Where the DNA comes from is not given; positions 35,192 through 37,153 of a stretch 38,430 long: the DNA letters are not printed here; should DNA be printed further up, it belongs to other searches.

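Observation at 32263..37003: Compact phosphothreonine-signalling operon (ZnR-FHA, ZnR-kinase-ZnR-FHA, RDD, FHA-GAF-PP2C) with no recognisable output, divergent from an ABC exporter operon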

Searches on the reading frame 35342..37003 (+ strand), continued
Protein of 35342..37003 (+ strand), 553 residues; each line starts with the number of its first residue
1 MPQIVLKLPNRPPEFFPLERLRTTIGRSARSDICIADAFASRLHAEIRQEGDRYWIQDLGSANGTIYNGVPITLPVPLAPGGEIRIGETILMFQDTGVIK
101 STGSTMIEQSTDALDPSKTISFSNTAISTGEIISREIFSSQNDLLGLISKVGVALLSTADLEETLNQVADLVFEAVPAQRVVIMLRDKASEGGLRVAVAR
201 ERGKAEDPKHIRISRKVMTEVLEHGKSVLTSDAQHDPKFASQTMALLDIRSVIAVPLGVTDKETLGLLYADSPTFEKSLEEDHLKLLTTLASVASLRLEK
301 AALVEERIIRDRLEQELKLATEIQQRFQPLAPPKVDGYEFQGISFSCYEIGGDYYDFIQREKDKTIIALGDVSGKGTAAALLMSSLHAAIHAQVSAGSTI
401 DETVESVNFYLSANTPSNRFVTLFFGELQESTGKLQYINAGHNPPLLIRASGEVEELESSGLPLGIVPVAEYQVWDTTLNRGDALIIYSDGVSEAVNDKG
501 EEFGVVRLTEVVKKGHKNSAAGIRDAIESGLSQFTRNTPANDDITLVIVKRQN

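Call 42: search_protein_families(library=pfam, proteins=[L027:37-570:+, L027:573-2051:+, L027:2220-4010:+, L027:4111-5397:+, L027:5670-6428:+, L027:6543-7886:+, L027:7889-8689:+, L027:8713-9804:+, L027:10001-11764:+, L027:12921-13496:-], max_evalue=0.001)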
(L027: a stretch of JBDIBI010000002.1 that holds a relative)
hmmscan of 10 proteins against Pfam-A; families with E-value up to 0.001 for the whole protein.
L027:37-570:+ (177 aa): 1 family
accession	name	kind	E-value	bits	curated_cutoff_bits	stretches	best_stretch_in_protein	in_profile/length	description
PF00266.25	Aminotran_5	-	2e-13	50.5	21.5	1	63-169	271-371/371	Aminotransferase class-V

L027:573-2051:+ (492 aa): 0 families

L027:2220-4010:+ (596 aa): 4 families
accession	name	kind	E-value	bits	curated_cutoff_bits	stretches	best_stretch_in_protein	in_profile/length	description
PF00069.31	Pkinase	-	2.1e-19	70.4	31.7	1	107-263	41-198/263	Protein kinase domain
PF13672.11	PP2C_2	-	5.3e-13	49.4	24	1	357-560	25-183/209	Protein phosphatase 2C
PF00481.26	PP2C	-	3.8e-11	43.6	20.3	1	425-492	73-141/255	Protein phosphatase 2C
PF07714.23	PK_Tyr_Ser-Thr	-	5.3e-08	32.9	23.1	1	105-265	42-207/258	Protein tyrosine and serine/threonine kinase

L027:4111-5397:+ (428 aa): 3 families
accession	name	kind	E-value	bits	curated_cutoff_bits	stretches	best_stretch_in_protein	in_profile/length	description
PF13519.12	VWA_2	-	7.2e-10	39.9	27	1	52-160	1-105/107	von Willebrand factor type A domain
PF00092.34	VWA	-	1.3e-08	35.7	23.8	1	51-216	1-168/174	von Willebrand factor type A domain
PF13768.12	VWA_3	-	3.8e-08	34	27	1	51-208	2-154/155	von Willebrand factor type A domain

L027:5670-6428:+ (252 aa): 4 families
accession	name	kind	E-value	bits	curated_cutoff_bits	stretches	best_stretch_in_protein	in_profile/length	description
PF00498.31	FHA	-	4.3e-17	62.7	20.7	1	180-243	7-67/67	FHA domain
PF13240.11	Zn_Ribbon_1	-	3e-07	30.5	25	1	4-25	2-23/23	zinc-ribbon domain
PF16697.10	Yop-YscD_cpl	-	3.7e-07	30.8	33.2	1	152-250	4-91/94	Inner membrane component of T3SS, cytoplasmic domain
PF12773.13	DZR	-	4.2e-05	24.1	27.3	1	4-26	1-23/45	Double zinc ribbon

L027:6543-7886:+ (447 aa): 8 families
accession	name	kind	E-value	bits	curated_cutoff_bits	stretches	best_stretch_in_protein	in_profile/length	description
PF00069.31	Pkinase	-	4e-41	141.6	31.7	1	25-271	3-253/263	Protein kinase domain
PF07714.23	PK_Tyr_Ser-Thr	-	1.1e-25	90.9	23.1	1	26-269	4-248/258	Protein tyrosine and serine/threonine kinase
PF00498.31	FHA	-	2.6e-14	53.8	20.7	1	364-438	3-67/67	FHA domain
PF16697.10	Yop-YscD_cpl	-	1.4e-06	28.9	33.2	1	378-445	28-91/94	Inner membrane component of T3SS, cytoplasmic domain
PF01636.29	APH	-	1.4e-06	28.7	23.2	0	63-149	31-113/239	Phosphotransferase enzyme family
PF13248.11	Zn_ribbon_3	-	2.1e-06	27.4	27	1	308-328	5-25/26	zinc-ribbon domain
PF03109.22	ABC1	-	4.5e-06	26.4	22.9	1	72-185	117-222/244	ABC1 atypical kinase-like domain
PF13240.11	Zn_Ribbon_1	-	7.2e-06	26.1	25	1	307-327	1-21/23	zinc-ribbon domain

L027:7889-8689:+ (266 aa): 3 families
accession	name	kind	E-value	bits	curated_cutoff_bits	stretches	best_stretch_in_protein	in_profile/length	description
PF06271.18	RDD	-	3.3e-23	82.9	24.1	1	133-256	2-137/137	RDD family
PF12773.13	DZR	-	0.00026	21.5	27.3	1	27-49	1-23/45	Double zinc ribbon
PF13240.11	Zn_Ribbon_1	-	0.00038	20.6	25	1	27-48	2-23/23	zinc-ribbon domain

L027:8713-9804:+ (363 aa): 14 families
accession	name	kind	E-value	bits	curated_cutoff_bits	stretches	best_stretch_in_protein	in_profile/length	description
PF13181.12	TPR_8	-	5e-16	57.9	25.7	2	312-337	2-27/34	Tetratricopeptide repeat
PF07719.23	TPR_2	-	5.4e-16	57.8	27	0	143-172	2-31/34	Tetratricopeptide repeat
PF00515.34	TPR_1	-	8.2e-15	54.4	27.8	1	142-172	1-31/34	Tetratricopeptide repeat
PF13432.12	TPR_16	-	1.7e-12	48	32.7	0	281-336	1-56/65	Tetratricopeptide repeat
PF13431.12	TPR_17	-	7.9e-11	41.8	24.4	0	301-331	3-33/34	Tetratricopeptide repeat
PF13424.12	TPR_12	-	2.1e-10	41.1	30.1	1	115-173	9-76/77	Tetratricopeptide repeat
PF13428.12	TPR_14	-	1.2e-09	38.4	23.5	0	143-183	2-43/44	Tetratricopeptide repeat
PF13414.12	TPR_11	-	7.1e-09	35.7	26.8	1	124-156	9-42/42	TPR repeat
PF13176.12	TPR_7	-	3.7e-08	33.3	27.9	0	144-176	1-33/36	Tetratricopeptide repeat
PF14559.12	TPR_19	-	4.7e-08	33.7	25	0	155-196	4-46/68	Tetratricopeptide repeat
PF12895.13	ANAPC3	-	7e-08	33.1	27.2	0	102-165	16-79/82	Anaphase-promoting complex, cyclosome, subunit 3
PF13174.12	TPR_6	-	1.2e-05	26.1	26.3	0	314-337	3-26/33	Tetratricopeptide repeat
PF24575.1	TPR_Slam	-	3.3e-05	24.7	35.2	0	139-197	44-103/104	Surface lipoprotein assembly modifier, N-terminal TPR repeats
PF23914.1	TPR_CcmH_CycH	-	0.00035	20.9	42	0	140-199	48-111/158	Cytochrome c-type biogenesis protein H TPR domain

L027:10001-11764:+ (587 aa): 6 families
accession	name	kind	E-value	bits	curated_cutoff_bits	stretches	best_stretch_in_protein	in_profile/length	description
PF07228.17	SpoIIE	-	6.2e-48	163.7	25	1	395-584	2-191/192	Stage II sporulation protein E (SpoIIE)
PF00498.31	FHA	-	2.2e-17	63.7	20.7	1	23-87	1-67/67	FHA domain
PF01590.32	GAF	-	4.4e-13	50.3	22.4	1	183-331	2-133/133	GAF domain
PF16697.10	Yop-YscD_cpl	-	1.3e-12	48.3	33.2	1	14-95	10-92/94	Inner membrane component of T3SS, cytoplasmic domain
PF13185.12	GAF_2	-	4e-07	30.8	28.6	1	248-332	53-136/136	GAF domain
PF13492.12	GAF_3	-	4e-06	27.7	27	1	282-333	78-129/129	GAF domain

L027:12921-13496:- (191 aa): 1 family
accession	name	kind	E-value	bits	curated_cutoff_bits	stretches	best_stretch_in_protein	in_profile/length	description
PF05685.18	Uma2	-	3.8e-33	114.8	27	1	12-173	2-164/172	Putative restriction endonuclease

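Call 43: search_protein_families(library=pfam, proteins=[L022:1935-3227:+, L022:3273-4142:-, L022:4139-5611:-, L022:5625-6194:-, L022:6571-7230:+, L022:7158-7913:+, L022:7934-10192:+, L022:10203-10679:+, L022:12386-13369:-, L022:13432-14190:-], max_evalue=0.001)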
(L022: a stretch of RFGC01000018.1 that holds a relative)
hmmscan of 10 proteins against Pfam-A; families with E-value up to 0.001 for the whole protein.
L022:1935-3227:+ (430 aa): 2 families
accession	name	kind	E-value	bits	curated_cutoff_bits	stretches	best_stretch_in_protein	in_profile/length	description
PF04326.19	SLFN_AlbA_2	-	6.6e-20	72.2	25.3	1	46-157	1-117/118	Schlafen, AlbA_2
PF13749.12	HATPase_c_4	-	3.6e-06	27.3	26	1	339-426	2-88/89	Putative ATP-dependent DNA helicase recG C-terminal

L022:3273-4142:- (289 aa): 1 family
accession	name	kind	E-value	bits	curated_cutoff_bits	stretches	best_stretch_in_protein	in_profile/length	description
PF14343.11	PrcB_C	-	1.8e-09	38.1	24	1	95-145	3-56/56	PrcB C-terminal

L022:4139-5611:- (490 aa): 3 families
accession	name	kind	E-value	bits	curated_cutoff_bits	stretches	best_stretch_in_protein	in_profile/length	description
PF01979.26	Amidohydro_1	-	5.8e-57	193.9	25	1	61-410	1-322/345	Amidohydrolase family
PF07969.17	Amidohydro_3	-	7.2e-16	59.1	29.7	1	284-407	310-445/472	Amidohydrolase family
PF22039.1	HUTI_composite_bact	-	8.7e-05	22.5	25.5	1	22-39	1-18/26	Imidazolonepropionase-like composite domain, bacteria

L022:5625-6194:- (189 aa): 1 family
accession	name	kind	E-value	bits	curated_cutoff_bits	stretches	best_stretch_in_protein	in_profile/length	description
PF01464.25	SLT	-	8.5e-20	70.9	21.3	1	36-160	3-114/117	Transglycosylase SLT domain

L022:6571-7230:+ (219 aa): 1 family
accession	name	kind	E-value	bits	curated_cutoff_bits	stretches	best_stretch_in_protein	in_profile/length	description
PF08843.17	AbiEii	-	2.3e-17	64.1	22.5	1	13-198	2-224/238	Nucleotidyl transferase AbiEii toxin, Type IV TA system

L022:7158-7913:+ (251 aa): 4 families
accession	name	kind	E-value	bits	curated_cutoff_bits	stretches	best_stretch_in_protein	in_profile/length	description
PF00498.31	FHA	-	7.2e-17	62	20.7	1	177-240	7-67/67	FHA domain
PF16697.10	Yop-YscD_cpl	-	1.7e-08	35.1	33.2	1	149-247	4-91/94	Inner membrane component of T3SS, cytoplasmic domain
PF13240.11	Zn_Ribbon_1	-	0.00011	22.3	25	1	70-92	1-23/23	zinc-ribbon domain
PF12773.13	DZR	-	0.00014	22.4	27.3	1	70-89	26-45/45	Double zinc ribbon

L022:7934-10192:+ (752 aa): 10 families
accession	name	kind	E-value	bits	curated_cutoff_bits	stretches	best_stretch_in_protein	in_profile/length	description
PF00069.31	Pkinase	-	8.1e-45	153.7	31.7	1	305-558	1-256/263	Protein kinase domain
PF07714.23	PK_Tyr_Ser-Thr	-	9.7e-28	97.6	23.1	1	306-555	2-250/258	Protein tyrosine and serine/threonine kinase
PF00498.31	FHA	-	1.9e-12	47.8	20.7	1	664-743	2-67/67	FHA domain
PF13240.11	Zn_Ribbon_1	-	3.1e-09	36.8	25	1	593-613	1-21/23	zinc-ribbon domain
PF01636.29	APH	-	7.4e-07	29.6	23.2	0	416-463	146-199/239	Phosphotransferase enzyme family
PF03109.22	ABC1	-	2.5e-06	27.2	22.9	1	361-469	124-222/244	ABC1 atypical kinase-like domain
PF17032.10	Zn_ribbon_15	-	9.3e-06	26.8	28.9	0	2-22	53-73/73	zinc-ribbon family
PF12773.13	DZR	-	2.8e-05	24.6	27.3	0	2-22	25-45/45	Double zinc ribbon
PF16697.10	Yop-YscD_cpl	-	5.3e-05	23.8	33.2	1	679-750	28-91/94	Inner membrane component of T3SS, cytoplasmic domain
PF13248.11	Zn_ribbon_3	-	0.00017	21.4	27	1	1-25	2-26/26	zinc-ribbon domain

L022:10203-10679:+ (158 aa): 1 family
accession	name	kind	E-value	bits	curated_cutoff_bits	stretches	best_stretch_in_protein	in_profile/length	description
PF06271.18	RDD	-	5.1e-20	72.6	24.1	1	18-146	2-137/137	RDD family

L022:12386-13369:- (327 aa): 0 families

L022:13432-14190:- (252 aa): 1 family
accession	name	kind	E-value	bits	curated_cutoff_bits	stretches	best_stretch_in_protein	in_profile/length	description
PF13349.12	DUF4097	-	1.1e-06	28.7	22.9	1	59-248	61-245/247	Toastrack DUF4097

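Call 55: search_protein_families(library=pfam, proteins=[L038:1517-2818:-, L038:3189-4376:+, L062:3066-4604:-, L062:1402-2244:+, L062:1-1356:+, L029:6428-7249:-, L029:4996-5766:+, L029:2208-4808:-, L029:12079-13428:+, L029:7311-7739:+], max_evalue=0.001)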
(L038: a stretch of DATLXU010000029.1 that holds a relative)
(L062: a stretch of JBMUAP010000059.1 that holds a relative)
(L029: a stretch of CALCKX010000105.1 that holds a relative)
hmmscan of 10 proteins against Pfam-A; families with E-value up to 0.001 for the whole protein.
L038:1517-2818:- (433 aa): 3 families
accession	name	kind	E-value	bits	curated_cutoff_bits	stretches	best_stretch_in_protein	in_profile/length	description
PF03721.20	UDPG_MGDP_dh_N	-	6.1e-67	225.3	27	1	1-183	1-186/187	UDP-glucose/GDP-mannose dehydrogenase family, NAD binding domain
PF00984.24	UDPG_MGDP_dh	-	3.8e-41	139.5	25.4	1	201-293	1-93/94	UDP-glucose/GDP-mannose dehydrogenase family, central domain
PF03720.21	UDPG_MGDP_dh_C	-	9.1e-32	110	30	1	316-417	1-103/103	UDP-glucose/GDP-mannose dehydrogenase family, UDP binding domain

L038:3189-4376:+ (395 aa): 1 family
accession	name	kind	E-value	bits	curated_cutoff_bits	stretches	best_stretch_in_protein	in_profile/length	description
PF00160.26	Pro_isomerase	-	9.7e-87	289.6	21.7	2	243-390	3-156/159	Cyclophilin type peptidyl-prolyl cis-trans isomerase/CLD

L062:3066-4604:- (512 aa): 4 families
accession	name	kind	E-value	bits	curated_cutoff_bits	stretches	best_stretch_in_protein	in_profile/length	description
PF13360.13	PQQ_2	-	7.5e-46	157.1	27.6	1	174-427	3-232/233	Outer membrane protein assembly factor BamB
PF01011.28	PQQ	-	2.6e-17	63.2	26.7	1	209-245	49-85/595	Glucose/ethanol/alcohol dehydrogenase, beta-propeller domain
PF13570.13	Beta-prop_ACSF4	-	4.8e-07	29.9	133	1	206-343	90-254/329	Beta-alanine-activating enzyme, beta-propeller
PF23727.1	Beta-prop_FAM234A_B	-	0.00073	18.6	26.4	0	316-355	92-131/467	FAM234A/B beta-propeller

L062:1402-2244:+ (280 aa): 0 families

L062:1-1356:+ (451 aa): 0 families

L029:6428-7249:- (273 aa): 1 family
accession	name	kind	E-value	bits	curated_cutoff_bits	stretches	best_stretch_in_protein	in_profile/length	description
PF00121.24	TIM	-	2e-86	289.9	20.1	1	10-254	1-244/245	Triosephosphate isomerase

L029:4996-5766:+ (256 aa): 5 families
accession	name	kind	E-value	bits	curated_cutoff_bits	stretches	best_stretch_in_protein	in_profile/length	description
PF01174.25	SNO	-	3.4e-48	164.4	27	1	63-241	1-182/188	SNO glutamine amidotransferase family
PF07685.20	GATase_3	-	1.9e-08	34.6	27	1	85-164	28-118/196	CobB/CobQ-like glutamine amidotransferase domain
PF03575.23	Peptidase_S51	-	4.9e-06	26.8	23.9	1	77-145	66-132/206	Peptidase family S51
PF01965.30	DJ-1_PfpI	-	0.00045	20.5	26.6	1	93-144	59-109/165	DJ-1/PfpI family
PF00117.34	GATase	-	0.00078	19.6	22.8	0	92-242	39-184/190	Glutamine amidotransferase class-I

L029:2208-4808:- (866 aa): 1 family
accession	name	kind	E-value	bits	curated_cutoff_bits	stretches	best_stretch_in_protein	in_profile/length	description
PF00223.24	PsaA_PsaB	-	3.9e-07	29.1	23.3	1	694-801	540-654/711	Photosystem I psaA/psaB protein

L029:12079-13428:+ (449 aa): 0 families

L029:7311-7739:+ (142 aa): 1 family
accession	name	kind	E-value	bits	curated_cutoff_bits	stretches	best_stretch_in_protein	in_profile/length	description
PF13396.11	PLDc_N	-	5.5e-05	23.5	23.3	1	94-133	2-40/42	Phospholipase_D-nuclease N-terminal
